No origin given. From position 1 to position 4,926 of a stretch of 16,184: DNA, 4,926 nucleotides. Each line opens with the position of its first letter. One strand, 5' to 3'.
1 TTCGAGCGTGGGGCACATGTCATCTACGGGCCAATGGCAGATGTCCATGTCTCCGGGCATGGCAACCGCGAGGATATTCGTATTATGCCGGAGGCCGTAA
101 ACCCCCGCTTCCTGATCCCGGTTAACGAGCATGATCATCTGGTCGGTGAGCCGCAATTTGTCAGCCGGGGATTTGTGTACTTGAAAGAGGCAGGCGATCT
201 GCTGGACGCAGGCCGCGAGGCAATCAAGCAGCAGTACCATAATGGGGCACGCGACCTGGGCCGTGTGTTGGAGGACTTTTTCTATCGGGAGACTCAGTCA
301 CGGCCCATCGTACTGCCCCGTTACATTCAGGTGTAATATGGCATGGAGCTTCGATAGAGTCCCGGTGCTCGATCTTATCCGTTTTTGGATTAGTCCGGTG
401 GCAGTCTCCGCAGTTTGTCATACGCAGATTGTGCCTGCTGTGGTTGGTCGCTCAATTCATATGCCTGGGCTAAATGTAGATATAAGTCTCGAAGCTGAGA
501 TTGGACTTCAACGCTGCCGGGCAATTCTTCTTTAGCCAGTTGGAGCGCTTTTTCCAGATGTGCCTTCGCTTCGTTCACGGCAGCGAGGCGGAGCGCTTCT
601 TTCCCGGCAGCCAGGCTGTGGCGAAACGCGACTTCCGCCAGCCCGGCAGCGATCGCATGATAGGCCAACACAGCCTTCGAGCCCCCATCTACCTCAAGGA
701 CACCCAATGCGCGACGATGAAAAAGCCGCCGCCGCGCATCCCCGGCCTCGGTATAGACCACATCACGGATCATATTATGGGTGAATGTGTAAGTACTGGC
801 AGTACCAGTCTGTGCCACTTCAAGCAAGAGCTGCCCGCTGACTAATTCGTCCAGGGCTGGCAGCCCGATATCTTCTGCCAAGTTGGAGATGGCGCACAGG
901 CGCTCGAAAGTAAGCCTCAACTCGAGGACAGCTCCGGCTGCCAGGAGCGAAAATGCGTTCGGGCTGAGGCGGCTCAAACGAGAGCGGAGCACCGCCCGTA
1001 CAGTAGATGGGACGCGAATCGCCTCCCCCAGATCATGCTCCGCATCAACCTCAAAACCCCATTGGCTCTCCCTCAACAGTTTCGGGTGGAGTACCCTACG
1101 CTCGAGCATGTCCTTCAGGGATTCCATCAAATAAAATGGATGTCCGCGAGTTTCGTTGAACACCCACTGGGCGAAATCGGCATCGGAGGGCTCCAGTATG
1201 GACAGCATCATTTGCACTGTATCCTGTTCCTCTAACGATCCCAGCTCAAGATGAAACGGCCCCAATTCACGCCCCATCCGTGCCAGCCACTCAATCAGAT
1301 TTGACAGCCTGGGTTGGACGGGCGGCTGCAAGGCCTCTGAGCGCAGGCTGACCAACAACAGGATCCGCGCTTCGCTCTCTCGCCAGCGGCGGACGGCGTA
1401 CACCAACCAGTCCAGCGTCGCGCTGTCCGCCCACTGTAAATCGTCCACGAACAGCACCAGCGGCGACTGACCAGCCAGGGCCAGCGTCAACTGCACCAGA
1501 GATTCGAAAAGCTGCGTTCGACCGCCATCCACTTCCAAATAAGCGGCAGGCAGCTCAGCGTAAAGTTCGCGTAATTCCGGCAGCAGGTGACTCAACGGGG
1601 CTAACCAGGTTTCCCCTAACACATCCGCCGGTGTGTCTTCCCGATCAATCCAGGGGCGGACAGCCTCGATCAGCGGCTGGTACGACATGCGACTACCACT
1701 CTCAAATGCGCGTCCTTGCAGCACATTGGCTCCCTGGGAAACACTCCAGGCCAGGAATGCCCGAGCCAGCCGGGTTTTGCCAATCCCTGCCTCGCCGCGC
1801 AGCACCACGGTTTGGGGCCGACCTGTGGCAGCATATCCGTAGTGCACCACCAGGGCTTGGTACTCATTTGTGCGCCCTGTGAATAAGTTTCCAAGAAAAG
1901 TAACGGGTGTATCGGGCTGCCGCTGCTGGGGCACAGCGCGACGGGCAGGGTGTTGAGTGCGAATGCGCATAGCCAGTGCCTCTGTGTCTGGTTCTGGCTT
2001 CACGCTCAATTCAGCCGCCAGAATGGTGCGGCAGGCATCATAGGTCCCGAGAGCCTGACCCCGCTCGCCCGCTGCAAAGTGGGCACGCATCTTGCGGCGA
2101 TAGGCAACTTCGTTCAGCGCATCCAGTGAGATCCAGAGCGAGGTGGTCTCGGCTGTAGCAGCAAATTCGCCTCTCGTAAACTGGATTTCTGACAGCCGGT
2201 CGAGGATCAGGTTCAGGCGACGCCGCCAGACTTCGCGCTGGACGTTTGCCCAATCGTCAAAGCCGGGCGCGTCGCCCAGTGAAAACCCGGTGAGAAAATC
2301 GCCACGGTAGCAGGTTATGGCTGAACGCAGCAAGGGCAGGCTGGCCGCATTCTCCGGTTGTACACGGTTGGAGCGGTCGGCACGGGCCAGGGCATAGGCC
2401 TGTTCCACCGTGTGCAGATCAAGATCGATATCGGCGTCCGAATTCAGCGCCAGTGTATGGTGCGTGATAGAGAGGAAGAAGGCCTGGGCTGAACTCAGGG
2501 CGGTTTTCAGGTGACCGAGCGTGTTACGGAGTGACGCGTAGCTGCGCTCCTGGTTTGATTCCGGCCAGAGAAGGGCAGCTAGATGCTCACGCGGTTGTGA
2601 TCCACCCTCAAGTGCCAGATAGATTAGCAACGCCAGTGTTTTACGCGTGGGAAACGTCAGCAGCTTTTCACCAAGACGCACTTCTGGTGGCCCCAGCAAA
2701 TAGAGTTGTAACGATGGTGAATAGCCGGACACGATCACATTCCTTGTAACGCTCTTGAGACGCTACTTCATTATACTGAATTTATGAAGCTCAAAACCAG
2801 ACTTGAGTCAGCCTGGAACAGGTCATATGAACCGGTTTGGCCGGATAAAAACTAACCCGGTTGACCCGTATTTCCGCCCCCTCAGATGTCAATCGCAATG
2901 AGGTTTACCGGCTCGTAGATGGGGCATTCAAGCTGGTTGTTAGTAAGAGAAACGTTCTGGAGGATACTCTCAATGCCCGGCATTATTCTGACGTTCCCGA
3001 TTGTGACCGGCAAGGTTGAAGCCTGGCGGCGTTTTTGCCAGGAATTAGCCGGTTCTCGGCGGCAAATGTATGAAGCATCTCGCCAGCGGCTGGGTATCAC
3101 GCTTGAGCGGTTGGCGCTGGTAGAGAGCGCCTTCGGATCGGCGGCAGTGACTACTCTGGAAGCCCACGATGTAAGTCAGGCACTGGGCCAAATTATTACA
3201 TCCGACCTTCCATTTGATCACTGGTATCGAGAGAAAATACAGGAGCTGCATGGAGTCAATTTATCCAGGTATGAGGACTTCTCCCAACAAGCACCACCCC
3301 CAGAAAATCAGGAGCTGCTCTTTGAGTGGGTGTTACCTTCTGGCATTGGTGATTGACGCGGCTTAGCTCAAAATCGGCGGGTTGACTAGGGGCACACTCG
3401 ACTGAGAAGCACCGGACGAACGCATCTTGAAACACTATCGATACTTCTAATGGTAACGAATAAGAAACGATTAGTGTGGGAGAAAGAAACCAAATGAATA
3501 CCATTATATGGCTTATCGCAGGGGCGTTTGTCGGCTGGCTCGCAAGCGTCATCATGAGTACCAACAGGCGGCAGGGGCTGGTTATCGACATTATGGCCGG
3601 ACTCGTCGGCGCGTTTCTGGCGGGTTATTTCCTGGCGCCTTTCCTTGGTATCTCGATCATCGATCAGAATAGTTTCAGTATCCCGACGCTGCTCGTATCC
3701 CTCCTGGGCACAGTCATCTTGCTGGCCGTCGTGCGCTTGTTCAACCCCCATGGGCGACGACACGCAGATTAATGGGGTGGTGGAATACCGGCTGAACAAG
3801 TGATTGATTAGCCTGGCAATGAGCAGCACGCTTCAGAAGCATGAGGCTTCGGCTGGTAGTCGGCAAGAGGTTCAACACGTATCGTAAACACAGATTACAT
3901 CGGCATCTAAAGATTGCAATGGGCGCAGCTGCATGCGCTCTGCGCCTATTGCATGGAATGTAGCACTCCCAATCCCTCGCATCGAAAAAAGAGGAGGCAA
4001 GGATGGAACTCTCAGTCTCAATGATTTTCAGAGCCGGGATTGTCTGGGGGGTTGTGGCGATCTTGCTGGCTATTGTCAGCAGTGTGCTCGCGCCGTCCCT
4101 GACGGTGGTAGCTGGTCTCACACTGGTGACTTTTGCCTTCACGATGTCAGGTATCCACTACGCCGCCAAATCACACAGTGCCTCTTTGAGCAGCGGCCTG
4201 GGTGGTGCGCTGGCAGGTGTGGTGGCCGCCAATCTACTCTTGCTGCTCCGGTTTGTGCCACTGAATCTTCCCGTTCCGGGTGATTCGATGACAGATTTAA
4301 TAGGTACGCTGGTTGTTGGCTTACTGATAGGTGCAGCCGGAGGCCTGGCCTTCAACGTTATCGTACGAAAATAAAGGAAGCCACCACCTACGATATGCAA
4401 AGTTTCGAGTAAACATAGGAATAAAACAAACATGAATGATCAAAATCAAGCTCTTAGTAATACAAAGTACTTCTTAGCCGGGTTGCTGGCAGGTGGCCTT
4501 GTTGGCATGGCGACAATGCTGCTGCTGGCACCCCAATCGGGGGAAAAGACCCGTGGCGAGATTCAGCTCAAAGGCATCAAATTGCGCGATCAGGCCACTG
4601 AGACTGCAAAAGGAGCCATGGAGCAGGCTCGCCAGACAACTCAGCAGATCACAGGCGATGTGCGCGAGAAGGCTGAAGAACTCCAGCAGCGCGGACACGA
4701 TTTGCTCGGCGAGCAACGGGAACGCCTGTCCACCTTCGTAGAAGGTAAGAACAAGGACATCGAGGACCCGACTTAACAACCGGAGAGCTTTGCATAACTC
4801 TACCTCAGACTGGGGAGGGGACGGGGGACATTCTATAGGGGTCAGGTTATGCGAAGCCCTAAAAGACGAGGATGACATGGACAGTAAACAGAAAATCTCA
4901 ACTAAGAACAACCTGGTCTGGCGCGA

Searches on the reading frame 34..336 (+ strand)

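Call 86: search_protein_families(library=pfam, proteins=[window:34-336:+], max_evalue=0.001)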
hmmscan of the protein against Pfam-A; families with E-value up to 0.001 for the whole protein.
window:34-336:+ (100 aa): 1 family
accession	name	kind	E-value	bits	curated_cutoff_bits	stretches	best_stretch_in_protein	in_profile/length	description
PF17770.6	RNase_J_C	-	1.2e-07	33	23.8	1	32-98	23-100/102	Ribonuclease J C-terminal domain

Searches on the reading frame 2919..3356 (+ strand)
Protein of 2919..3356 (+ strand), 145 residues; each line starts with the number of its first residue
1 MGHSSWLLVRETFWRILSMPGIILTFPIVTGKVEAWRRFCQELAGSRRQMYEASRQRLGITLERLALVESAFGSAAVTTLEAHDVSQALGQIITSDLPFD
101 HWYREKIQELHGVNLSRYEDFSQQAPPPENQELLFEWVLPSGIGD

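Call 7: search_protein_families(library=pfam, proteins=[window:2919-3356:+], max_evalue=0.01)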
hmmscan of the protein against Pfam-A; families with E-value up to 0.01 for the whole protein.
window:2919-3356:+ (145 aa): 0 families

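Call 8: search_protein_families(library=ncbifam, proteins=[window:2919-3356:+], max_evalue=0.01)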
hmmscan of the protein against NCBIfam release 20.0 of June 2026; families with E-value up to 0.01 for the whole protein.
window:2919-3356:+ (145 aa): 0 families

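Call 31: search_protein_families(library=pfam, proteins=[window:2919-3356:+], max_evalue=1)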
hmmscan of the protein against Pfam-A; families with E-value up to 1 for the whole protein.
window:2919-3356:+ (145 aa): 1 family
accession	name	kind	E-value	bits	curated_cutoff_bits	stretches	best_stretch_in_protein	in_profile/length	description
PF24751.1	DUF7696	-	0.71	10.4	27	0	33-82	5-46/55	Family of unknown function (DUF7696)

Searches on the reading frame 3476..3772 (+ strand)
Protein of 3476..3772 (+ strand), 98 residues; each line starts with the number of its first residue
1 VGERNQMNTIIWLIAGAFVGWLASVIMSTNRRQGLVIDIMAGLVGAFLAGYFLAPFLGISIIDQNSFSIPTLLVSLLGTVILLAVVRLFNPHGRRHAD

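Call 7: search_protein_families(library=pfam, proteins=[window:3476-3772:+], max_evalue=0.01)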
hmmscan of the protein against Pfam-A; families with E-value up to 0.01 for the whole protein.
window:3476-3772:+ (98 aa): 1 family
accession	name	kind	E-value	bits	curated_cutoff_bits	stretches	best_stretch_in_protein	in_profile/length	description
PF04226.18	Transgly_assoc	-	8.2e-09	36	25.3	1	39-89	1-47/49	Transglycosylase associated protein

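Call 8: search_protein_families(library=ncbifam, proteins=[window:3476-3772:+], max_evalue=0.01)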
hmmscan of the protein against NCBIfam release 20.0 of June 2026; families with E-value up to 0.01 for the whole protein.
window:3476-3772:+ (98 aa): 2 families
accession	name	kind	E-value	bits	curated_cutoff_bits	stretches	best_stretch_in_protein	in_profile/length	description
NF007771.0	PRK10457.1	equivalog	1.6e-07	31.7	129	1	7-87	1-78/82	hypothetical protein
TIGR02359.1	thiW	equivalog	0.0048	17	84.35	1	14-87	76-150/160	energy coupling factor transporter S component ThiW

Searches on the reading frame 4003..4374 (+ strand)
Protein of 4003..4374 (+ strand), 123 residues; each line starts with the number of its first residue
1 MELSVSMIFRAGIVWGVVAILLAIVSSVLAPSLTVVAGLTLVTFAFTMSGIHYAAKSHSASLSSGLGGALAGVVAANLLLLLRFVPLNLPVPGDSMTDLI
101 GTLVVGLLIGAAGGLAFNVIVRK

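Call 7: search_protein_families(library=pfam, proteins=[window:4003-4374:+], max_evalue=0.01)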
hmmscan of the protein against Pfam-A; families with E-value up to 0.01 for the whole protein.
window:4003-4374:+ (123 aa): 0 families

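Call 8: search_protein_families(library=ncbifam, proteins=[window:4003-4374:+], max_evalue=0.01)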
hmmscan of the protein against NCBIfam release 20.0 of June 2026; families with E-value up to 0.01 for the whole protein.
window:4003-4374:+ (123 aa): 0 families

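Call 31: search_protein_families(library=pfam, proteins=[window:4003-4374:+], max_evalue=1)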
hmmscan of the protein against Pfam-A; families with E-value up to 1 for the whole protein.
window:4003-4374:+ (123 aa): 0 families

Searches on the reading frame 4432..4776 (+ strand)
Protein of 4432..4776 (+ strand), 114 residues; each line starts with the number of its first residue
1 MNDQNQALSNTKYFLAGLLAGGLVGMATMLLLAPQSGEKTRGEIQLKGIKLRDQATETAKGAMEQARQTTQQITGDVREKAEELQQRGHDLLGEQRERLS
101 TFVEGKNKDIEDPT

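Call 7: search_protein_families(library=pfam, proteins=[window:4432-4776:+], max_evalue=0.01)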
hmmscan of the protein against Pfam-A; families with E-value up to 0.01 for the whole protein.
window:4432-4776:+ (114 aa): 3 families
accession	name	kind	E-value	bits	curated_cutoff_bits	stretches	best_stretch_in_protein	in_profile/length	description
PF12732.12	YtxH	-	2.8e-14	53.7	37.5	1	15-85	1-67/71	YtxH-like protein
PF01442.23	Apolipoprotein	-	0.00018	21.7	90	1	44-104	64-124/190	Apolipoprotein A1/A4/E domain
PF00430.23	ATP-synt_B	-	0.0033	17.9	28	1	52-105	64-117/132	ATP synthase B/B' CF(0)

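Call 8: search_protein_families(library=ncbifam, proteins=[window:4432-4776:+], max_evalue=0.01)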
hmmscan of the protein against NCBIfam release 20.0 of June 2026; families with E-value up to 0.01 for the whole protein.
window:4432-4776:+ (114 aa): 5 families
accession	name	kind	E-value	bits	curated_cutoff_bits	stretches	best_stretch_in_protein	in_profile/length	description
NF041669.1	GvpT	domain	0.00039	20.9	80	1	19-91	6-72/123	GvpT/GvpP family gas vesicle accessory protein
NF053524.1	thylo_ssl2009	equivalog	0.0013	19.4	58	1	12-72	9-69/90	ssl2009 family thylakoid membrane protein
NF009344.0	PRK12705.1-1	equivalog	0.0014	17.3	831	1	15-96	11-90/572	hypothetical protein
TIGR02499.1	HrpE_YscL_not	equivalog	0.0052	16.9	78.7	1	53-88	9-44/166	type III secretion system stator protein SctL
NF041479.2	spor_membprot_YtrI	equivalog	0.0058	16.6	125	0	11-57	12-58/166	sporulation membrane protein YtrI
